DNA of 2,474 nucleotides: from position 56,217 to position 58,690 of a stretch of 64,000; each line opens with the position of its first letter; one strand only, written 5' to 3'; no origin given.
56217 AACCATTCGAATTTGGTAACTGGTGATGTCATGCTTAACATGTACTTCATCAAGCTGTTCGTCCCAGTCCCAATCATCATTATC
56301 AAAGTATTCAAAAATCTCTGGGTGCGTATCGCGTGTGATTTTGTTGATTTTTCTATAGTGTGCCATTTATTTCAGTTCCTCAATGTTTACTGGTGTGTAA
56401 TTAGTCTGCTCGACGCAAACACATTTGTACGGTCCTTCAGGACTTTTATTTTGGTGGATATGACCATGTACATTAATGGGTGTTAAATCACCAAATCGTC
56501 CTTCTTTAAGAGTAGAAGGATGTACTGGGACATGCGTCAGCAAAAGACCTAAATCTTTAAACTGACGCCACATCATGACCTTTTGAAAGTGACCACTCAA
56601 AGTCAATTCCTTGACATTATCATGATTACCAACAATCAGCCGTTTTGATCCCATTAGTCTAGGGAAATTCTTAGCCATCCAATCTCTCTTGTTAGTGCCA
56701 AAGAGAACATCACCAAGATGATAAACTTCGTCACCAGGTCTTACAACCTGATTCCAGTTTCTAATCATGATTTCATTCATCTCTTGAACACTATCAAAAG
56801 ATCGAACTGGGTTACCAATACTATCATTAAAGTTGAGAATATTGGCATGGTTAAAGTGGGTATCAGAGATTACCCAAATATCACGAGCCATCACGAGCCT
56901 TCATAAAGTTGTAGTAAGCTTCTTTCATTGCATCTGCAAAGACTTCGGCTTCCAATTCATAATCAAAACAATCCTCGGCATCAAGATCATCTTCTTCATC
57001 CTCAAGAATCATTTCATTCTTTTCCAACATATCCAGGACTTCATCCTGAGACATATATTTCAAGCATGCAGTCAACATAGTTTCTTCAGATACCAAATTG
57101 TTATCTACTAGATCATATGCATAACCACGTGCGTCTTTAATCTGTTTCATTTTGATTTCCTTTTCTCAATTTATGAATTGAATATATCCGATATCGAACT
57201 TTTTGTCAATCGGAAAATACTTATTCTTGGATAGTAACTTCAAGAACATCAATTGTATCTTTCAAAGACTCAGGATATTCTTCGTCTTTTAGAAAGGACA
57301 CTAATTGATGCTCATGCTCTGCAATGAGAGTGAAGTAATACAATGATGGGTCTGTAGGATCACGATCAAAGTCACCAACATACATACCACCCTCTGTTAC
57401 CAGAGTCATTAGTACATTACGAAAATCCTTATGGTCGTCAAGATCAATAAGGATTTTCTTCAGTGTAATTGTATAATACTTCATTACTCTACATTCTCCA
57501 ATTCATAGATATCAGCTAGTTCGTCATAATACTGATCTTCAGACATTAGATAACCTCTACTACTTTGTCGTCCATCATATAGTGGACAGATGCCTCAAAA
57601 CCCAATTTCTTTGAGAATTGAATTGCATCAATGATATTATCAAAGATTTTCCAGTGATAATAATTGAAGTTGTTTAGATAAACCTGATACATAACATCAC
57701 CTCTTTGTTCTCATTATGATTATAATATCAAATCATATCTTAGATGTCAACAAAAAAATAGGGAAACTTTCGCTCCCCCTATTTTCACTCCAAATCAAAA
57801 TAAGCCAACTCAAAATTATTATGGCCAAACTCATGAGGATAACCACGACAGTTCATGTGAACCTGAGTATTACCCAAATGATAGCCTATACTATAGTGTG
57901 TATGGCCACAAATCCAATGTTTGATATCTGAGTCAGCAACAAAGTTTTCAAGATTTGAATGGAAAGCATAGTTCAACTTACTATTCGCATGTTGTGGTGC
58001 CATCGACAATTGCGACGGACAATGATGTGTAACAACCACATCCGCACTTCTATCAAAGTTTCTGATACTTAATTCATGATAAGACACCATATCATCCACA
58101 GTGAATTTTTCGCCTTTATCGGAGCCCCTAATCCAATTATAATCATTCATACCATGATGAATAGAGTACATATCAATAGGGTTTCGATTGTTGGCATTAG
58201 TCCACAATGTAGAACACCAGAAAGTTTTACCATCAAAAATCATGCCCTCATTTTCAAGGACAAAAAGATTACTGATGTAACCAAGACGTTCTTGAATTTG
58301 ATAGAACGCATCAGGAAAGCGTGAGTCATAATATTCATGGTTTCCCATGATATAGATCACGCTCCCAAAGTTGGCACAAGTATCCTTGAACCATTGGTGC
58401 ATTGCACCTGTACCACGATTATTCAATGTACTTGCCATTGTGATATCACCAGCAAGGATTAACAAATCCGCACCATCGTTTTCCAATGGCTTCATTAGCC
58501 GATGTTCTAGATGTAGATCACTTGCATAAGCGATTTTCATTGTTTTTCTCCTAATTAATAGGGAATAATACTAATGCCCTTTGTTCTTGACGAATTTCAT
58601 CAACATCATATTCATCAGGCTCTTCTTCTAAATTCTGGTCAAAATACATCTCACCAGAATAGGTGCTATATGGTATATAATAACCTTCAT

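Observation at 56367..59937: Three calcineurin-like metallophosphoesterases in 3.5 kb, two of them paralogs each followed by a small acidic partner that also has a paralog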

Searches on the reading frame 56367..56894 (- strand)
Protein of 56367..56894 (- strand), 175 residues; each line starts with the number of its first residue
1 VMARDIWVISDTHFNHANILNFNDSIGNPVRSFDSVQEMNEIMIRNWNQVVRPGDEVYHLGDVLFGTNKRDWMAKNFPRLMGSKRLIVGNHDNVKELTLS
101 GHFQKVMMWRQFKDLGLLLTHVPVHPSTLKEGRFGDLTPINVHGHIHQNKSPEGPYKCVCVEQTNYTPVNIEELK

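Call 3: search_protein_families(library=pfam, proteins=[window:56367-56894:-], max_evalue=0.1)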
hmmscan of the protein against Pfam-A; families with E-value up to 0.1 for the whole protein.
window:56367-56894:- (175 aa): 2 families
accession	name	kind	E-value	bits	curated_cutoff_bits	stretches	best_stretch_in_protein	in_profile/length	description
PF12850.12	Metallophos_2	-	1.5e-06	28.7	27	1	6-150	3-120/154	Calcineurin-like phosphoesterase superfamily domain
PF00149.33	Metallophos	-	7.4e-06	27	21.5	1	6-117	3-98/191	Calcineurin-like phosphoesterase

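Call 8: search_protein_families(library=phrogs, proteins=[window:56367-56894:-], max_evalue=0.001)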
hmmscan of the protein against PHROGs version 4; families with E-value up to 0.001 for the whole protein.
window:56367-56894:- (175 aa): 2 families
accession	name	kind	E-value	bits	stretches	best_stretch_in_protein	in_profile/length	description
phrog_547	-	other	4.7e-48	164.4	1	2-175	27-196/245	phosphoesterase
phrog_30537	-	unknown function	0.00087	20.7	0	38-70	13-45/87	-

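Call 9: search_protein_families(library=ncbifam, proteins=[window:56367-56894:-], max_evalue=0.01)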
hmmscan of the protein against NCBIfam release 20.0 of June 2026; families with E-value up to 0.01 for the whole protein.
window:56367-56894:- (175 aa): 1 family
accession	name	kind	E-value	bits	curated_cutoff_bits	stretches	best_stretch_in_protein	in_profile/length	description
TIGR04123.1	P_estr_lig_assc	hypoth_equivalog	2.5e-05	23.8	150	1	4-147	21-151/207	ligase-associated DNA damage response endonuclease PdeM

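Call 15: search_solved_structures(query=window:56367-56894:-, max_evalue=1)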
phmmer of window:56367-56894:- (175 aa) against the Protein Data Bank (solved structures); distinct sequences matched with E-value up to 1: 1.
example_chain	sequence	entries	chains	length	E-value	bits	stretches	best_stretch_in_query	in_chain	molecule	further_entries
1xm7_A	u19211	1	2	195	8.7e-15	58.2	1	7-162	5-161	hypothetical protein aq_1665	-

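Call 76: search_dna_similar(query=window:56367-56894:-, collection=phages, mode=protein, max_rows=40, rows=spread)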
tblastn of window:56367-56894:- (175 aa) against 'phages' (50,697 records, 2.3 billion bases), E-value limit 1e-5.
Records with a match: 1665; places in all: 1700; records where one place covers at least 80% of the query: 1141.
Best place of each record, by identity: <60% 1665.
By first word of the organism name: Vibrio 433; Escherichia 331; Staphylococcus 119; Salmonella 103; Enterococcus 76; Acinetobacter 65; Listeria 58; Bacillus 57; Aeromonas 34; Rheinheimera 32; and 62 more.
By host as written in the record: - 452; Escherichia coli 118; Listeria monocytogenes 47; Staphylococcus aureus 39; Rheinheimera sp. BAL341 32; Escherichia coli K-12 MG1655 30; Vibrio harveyi BAA-1116 27; Enterococcus faecalis 22; and 375 more.
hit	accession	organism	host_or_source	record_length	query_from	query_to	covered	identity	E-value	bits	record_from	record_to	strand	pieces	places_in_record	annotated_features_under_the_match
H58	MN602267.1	Bacteriophage DSS3_PM1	-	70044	1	175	100%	55.2%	8e-57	197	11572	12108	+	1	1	metallophophesterase | hypothetical protein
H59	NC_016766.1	Synechococcus phage S-CBS4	Synechococcus sp. CB0101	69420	5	173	97%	37.1%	2e-24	103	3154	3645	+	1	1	phosphoesterase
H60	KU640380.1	Bacillus phage Shbh1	Bacillus sp. MGK1/ERV9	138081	6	171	95%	36.3%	4e-20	92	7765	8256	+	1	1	metallophosphoesterase-like protein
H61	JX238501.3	Bacillus phage phiAGATE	Bacillus pumilus GL1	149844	7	174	96%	33.5%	4e-14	75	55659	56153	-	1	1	putative metallo-dependent phosphatase 1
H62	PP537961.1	Streptomyces phage Francob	Streptomyces viridochromogenes DSM40736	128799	7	170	94%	32.3%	8e-17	82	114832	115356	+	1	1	242: metallophosphatase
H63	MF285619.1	Serratia phage 2050H1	Serratia marcescens wk2050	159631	1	174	99%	29.1%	4e-9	60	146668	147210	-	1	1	metallophosphatase | hypothetical protein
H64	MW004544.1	Enterococcus phage EFGrKN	Enterococcus faecalis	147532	7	148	81%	35.1%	7e-15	77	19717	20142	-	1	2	phosphoesterase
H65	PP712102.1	Vibrio phage VB_Vhy_SJ1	Vibrio hyugaensis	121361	7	147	81%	34.7%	2e-10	64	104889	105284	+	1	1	record has no annotation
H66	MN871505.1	Vibrio phage ValDsh2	V.alginolyticus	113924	7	147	81%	34.3%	8e-10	62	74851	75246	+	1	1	record has no annotation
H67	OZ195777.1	Vibrio phage D480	Seawater and oysters mix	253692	6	162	90%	30.6%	3e-10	64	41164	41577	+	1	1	phosphoesterase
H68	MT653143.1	Salmonella phage 3sent1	Salmonella enterica subsp. enterica ...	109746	10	174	94%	29.0%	1e-7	56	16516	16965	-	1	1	calcineurin-like phosphoesterase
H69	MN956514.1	Salmonella phage L6jm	Salmonella enterica subsp. enterica ...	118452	1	174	99%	27.3%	2e-7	55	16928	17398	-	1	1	putative serine/threonine protein phosphatase (x2)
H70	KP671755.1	Vibrio phage ValKK3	Vibrio alginolyticus ATCC 17749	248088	6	162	90%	29.9%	7e-10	62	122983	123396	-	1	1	putative serine/threonine protein phosphatase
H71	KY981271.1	Curvibacter phage P26059A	Curvibacter sp. IMCC26059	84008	7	154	85%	31.4%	8e-8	56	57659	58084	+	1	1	putative phosphoesterase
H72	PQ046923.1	Staphylococcus phage OPT-SA02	Staphylococcus aureus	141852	6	148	82%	32.2%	4e-8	57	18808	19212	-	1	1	hypothetical protein (x2)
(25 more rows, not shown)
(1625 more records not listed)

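Call 82: get_annotated_region(hit=H58, flank=5000)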
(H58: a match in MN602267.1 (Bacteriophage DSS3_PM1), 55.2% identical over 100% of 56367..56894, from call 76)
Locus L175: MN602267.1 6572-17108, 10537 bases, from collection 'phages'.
description: Bacteriophage DSS3_PM1, complete genome.
organism: Bacteriophage DSS3_PM1 (NCBI taxid 2664195)
taxonomy: Viruses; Duplodnaviria; Heunggongvirae; Uroviricota; Caudoviricetes; Naomviridae; Noahvirus
host: -; source: -; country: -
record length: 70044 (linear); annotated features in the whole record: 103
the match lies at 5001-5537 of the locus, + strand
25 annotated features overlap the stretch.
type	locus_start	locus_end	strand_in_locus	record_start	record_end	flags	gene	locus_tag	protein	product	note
CDS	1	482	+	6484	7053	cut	-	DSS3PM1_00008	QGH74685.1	hypothetical protein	-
CDS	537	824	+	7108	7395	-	-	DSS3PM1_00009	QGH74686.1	hypothetical protein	-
CDS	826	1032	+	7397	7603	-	-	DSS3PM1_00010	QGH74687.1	hypothetical protein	-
CDS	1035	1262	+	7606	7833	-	-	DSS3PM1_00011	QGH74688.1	hypothetical protein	-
CDS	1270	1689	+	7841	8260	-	-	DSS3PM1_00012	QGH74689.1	hypothetical protein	-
CDS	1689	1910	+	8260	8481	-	-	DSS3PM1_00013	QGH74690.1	hypothetical protein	-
CDS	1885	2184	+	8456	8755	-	-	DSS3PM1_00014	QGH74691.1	hypothetical protein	-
CDS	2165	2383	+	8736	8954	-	-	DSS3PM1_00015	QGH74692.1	hypothetical protein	-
CDS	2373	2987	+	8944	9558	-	-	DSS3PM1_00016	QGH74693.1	hypothetical protein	-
CDS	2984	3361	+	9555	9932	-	-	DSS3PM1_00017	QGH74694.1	hypothetical protein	-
CDS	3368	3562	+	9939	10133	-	-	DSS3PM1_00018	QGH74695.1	hypothetical protein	-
CDS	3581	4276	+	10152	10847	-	-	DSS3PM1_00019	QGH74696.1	hypothetical protein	-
CDS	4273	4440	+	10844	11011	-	-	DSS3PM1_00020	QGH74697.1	hypothetical protein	-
CDS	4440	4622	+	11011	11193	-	-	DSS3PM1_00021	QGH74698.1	hypothetical protein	-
CDS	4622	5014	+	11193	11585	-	-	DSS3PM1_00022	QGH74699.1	hypothetical protein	-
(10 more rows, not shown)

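Call 85: find_related_loci(query=A5, collection=viral_contigs, flank=4000)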
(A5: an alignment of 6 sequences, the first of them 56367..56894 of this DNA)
Query A5 (175 aa) in viral_contigs; peptide patterns used: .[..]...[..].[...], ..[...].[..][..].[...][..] (x = any residue, [..] = any of these).
600 stretches matched a pattern (row limit reached: there are more); 591 encode a relative of the query (tblastn E <= 1e-3); the best 80 are kept; 80 distinct loci.
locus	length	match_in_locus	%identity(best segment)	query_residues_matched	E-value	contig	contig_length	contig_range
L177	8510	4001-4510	70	5-175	3e-79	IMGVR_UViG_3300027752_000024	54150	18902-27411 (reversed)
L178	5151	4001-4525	69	2-175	1e-78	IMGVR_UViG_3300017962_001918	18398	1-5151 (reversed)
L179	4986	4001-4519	68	2-175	7e-79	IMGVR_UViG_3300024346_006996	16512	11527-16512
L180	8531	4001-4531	67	2-175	1e-76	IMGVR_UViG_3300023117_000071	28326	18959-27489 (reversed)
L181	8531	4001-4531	67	2-175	4e-74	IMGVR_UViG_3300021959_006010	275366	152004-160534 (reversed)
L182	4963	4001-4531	66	2-175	2e-73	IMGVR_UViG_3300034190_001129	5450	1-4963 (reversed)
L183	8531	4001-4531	66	2-175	5e-73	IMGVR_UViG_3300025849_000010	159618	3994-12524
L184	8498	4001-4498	66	5-175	8e-72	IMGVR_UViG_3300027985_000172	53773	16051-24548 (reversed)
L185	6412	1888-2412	63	2-174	5e-71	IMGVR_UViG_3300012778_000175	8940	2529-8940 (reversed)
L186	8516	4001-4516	64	3-175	9e-71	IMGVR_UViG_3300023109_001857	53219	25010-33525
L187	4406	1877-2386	62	5-175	9e-71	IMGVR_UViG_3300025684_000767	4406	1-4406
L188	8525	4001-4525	61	2-174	7e-70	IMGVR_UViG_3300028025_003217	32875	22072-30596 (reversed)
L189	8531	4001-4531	60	1-175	4e-69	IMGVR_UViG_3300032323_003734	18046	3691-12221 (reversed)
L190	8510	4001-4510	62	5-174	2e-68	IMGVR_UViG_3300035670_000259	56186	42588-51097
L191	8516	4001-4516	59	3-175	4e-68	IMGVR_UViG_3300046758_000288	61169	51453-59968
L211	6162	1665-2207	58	2-175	2e-64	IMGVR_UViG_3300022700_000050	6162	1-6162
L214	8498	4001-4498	59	7-174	6e-63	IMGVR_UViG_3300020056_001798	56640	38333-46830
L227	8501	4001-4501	54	5-175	4e-60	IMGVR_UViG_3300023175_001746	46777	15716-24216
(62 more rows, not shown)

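Call 89: search_solved_structures(query=A6, max_evalue=1, show_alignments=2)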
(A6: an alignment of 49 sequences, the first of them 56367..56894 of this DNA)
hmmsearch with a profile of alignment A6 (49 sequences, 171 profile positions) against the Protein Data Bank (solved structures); distinct sequences matched with E-value up to 1: 5.
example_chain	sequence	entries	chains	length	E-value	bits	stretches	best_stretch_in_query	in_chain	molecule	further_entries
1xm7_A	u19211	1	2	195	1.3e-25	93.4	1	4-169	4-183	hypothetical protein aq_1665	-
2dxl_A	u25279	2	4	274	0.0016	21.5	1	20-90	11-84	Phosphohydrolase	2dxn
2zo9_B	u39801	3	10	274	0.0017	21.5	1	20-90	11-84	Phosphohydrolase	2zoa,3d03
9jzt_A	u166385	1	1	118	0.47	13.5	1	104-154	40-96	Zinc finger and BTB domain-containing protein 20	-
3zk4_A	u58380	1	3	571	0.8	12.8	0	119-162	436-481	DIPHOSPHONUCLEOTIDE PHOSPHATASE 1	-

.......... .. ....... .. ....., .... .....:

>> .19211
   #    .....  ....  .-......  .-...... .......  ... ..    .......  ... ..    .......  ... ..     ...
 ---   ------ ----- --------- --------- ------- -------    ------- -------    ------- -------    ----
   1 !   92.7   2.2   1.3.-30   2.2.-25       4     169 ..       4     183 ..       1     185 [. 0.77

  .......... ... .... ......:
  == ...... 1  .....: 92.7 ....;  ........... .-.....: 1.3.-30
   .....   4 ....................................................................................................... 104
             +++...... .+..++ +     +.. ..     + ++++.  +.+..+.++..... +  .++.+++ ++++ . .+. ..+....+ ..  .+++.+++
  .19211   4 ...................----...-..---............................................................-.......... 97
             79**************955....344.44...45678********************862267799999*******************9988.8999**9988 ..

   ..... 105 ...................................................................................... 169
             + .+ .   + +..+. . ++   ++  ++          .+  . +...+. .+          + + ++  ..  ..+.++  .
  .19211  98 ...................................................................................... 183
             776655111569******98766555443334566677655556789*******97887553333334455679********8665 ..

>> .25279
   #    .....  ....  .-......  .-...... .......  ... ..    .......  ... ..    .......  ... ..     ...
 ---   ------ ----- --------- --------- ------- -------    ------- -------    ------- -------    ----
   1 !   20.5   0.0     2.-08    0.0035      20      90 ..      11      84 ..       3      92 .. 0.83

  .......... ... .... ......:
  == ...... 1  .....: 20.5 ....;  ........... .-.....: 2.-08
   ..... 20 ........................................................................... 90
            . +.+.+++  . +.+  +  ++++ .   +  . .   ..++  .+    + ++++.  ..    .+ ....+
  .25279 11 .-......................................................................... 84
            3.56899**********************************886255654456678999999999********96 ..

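Call 101: search_protein_families(library=pfam, proteins=[L183:4845-6218:+, L227:6516-7817:+, L214:1634-2161:+, L187:2536-2832:+, L181:5243-5500:+, L211:281-1156:+], max_evalue=0.001)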
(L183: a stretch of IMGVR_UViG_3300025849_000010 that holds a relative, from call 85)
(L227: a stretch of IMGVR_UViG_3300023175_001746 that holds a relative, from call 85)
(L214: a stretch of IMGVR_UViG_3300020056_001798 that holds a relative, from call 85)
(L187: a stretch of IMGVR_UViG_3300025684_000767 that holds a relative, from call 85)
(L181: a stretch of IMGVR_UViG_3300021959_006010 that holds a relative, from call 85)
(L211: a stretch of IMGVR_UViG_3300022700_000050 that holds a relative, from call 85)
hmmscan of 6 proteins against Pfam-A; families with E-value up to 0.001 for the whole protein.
L183:4845-6218:+ (458 aa): 3 families
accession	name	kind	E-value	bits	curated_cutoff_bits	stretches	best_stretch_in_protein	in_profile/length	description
PF01068.26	DNA_ligase_A_M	-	2.8e-21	76.6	26.2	1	172-359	14-204/204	ATP dependent DNA ligase domain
PF14743.12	DNA_ligase_OB_2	-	2.1e-11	44.1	28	1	373-450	1-66/66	DNA ligase OB-like domain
PF09414.15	RNA_ligase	-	0.00027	21.6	27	1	180-359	4-171/171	RNA ligase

L227:6516-7817:+ (434 aa): 0 families

L214:1634-2161:+ (176 aa): 1 family
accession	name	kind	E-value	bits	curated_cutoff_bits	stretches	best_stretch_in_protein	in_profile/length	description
PF05433.20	Rick_17kDa_Anti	-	8.6e-09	35.6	24.2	1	72-110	2-41/43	Glycine zipper 2TM domain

L187:2536-2832:+ (99 aa): 0 families

L181:5243-5500:+ (86 aa): 1 family
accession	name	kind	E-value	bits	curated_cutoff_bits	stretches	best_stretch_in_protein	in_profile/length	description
PF04434.22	SWIM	-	0.00065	19.6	19.6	1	59-80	14-36/38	SWIM zinc finger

L211:281-1156:+ (292 aa): 2 families
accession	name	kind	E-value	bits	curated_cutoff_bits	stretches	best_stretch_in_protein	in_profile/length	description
PF02739.22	5_3_exonuc_N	-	5.5e-18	65.6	34.3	1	33-166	29-150/164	5'-3' exonuclease, N-terminal resolvase-like domain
PF09293.15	RNaseH_C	-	1.7e-14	54.7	25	1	179-291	8-124/124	T4 RNase H, C terminal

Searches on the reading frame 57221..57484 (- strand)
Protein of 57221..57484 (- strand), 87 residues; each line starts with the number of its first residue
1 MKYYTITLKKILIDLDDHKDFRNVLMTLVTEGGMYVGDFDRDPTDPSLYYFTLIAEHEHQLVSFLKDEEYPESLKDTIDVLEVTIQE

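Call 3: search_protein_families(library=pfam, proteins=[window:57221-57484:-], max_evalue=0.1)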
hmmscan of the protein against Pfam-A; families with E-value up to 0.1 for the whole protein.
window:57221-57484:- (87 aa): 0 families

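Call 8: search_protein_families(library=phrogs, proteins=[window:57221-57484:-], max_evalue=0.001)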
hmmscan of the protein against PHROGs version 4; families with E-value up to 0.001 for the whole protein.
window:57221-57484:- (87 aa): 0 families

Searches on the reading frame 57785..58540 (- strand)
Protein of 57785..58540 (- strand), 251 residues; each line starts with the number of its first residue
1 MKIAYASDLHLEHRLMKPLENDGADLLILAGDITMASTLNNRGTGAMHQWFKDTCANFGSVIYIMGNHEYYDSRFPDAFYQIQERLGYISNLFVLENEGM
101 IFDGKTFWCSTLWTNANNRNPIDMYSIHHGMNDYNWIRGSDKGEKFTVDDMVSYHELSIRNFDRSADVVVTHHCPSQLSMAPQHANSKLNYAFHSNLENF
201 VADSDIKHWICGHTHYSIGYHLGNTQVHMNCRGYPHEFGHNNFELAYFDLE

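Call 3: search_protein_families(library=pfam, proteins=[window:57785-58540:-], max_evalue=0.1)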
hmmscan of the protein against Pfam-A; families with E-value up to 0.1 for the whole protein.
window:57785-58540:- (251 aa): 2 families
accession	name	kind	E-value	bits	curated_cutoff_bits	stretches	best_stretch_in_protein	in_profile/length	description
PF00149.33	Metallophos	-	8.6e-13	49.6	21.5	1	1-216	1-190/191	Calcineurin-like phosphoesterase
PF12850.12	Metallophos_2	-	1.5e-05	25.5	27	1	1-216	1-118/154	Calcineurin-like phosphoesterase superfamily domain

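Call 8: search_protein_families(library=phrogs, proteins=[window:57785-58540:-], max_evalue=0.001)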
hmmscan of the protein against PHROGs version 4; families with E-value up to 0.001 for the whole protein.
window:57785-58540:- (251 aa): 1 family
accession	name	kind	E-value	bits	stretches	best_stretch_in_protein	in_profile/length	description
phrog_1649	-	other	9.5e-48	163.4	1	1-241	36-278/308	metallo-phosphoesterase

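Call 9: search_protein_families(library=ncbifam, proteins=[window:57785-58540:-], max_evalue=0.01)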
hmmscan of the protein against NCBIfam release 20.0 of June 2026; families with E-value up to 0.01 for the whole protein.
window:57785-58540:- (251 aa): 0 families

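Call 14: search_solved_structures(query=window:57785-58540:-, max_evalue=1)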
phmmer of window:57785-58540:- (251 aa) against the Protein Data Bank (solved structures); distinct sequences matched with E-value up to 1: 1.
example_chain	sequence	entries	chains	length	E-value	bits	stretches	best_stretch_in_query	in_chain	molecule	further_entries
2efl_A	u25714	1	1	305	0.18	14.3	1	23-85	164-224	Formin-binding protein 1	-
